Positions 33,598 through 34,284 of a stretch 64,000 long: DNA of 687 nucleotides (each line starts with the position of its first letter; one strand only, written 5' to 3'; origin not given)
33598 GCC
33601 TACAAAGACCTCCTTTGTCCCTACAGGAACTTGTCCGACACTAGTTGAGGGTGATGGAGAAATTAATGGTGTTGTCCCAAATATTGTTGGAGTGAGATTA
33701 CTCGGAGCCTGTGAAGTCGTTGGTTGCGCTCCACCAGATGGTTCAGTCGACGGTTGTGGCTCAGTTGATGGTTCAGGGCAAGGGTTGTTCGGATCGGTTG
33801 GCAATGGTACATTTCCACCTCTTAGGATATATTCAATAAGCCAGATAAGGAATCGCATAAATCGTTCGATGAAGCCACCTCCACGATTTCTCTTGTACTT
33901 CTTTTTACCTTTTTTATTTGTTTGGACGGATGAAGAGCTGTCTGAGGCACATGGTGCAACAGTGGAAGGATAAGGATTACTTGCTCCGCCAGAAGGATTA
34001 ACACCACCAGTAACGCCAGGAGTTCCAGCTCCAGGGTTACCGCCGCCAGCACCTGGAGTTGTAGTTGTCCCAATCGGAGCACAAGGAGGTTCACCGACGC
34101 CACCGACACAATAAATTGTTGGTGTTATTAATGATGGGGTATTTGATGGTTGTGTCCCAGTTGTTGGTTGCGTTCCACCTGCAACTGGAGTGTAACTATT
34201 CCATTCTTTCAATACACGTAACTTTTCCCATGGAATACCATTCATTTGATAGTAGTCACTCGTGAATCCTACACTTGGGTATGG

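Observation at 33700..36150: Same internal 'basic stretch + amphipathic helix + Pro-rich' module in three different secreted enzymes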

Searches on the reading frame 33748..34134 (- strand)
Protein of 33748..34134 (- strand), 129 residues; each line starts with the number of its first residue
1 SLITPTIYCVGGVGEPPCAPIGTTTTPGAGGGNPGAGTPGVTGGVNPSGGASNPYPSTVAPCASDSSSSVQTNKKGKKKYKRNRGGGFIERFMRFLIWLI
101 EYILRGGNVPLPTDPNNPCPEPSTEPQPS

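Call 7: search_protein_families(library=pfam, proteins=[window:33748-34134:-], max_evalue=10)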
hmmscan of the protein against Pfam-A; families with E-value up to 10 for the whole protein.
seq(129 aa): 0 families

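Call 8: search_protein_families(library=ncbifam, proteins=[window:33748-34134:-], max_evalue=1)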
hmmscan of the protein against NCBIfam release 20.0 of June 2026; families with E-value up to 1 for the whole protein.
seq(129 aa): 0 families

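Call 46: predict_structure(alignment_id=A5)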
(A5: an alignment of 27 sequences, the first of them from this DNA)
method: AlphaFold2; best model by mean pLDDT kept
length: 123 residues; sequences in the alignment: 27
mean_pLDDT: 59.1   pTM: 0.20
mean pLDDT of the five models: 59.1, 55.2, 54.1, 53.1, 52.0
residues with pLDDT >= 90: 0; 70-90: 20; 50-70: 82; < 50: 21
segments of 3 or more residues with pLDDT < 50: 34-39, 41-44
pLDDT, mean of each block of 10 residues (from residue 1): 63 58 53 48 50 56 55 59 64 85 67 55 50
secondary structure, 60 per line:
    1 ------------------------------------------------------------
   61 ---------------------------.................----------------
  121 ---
elements in order: H88-104
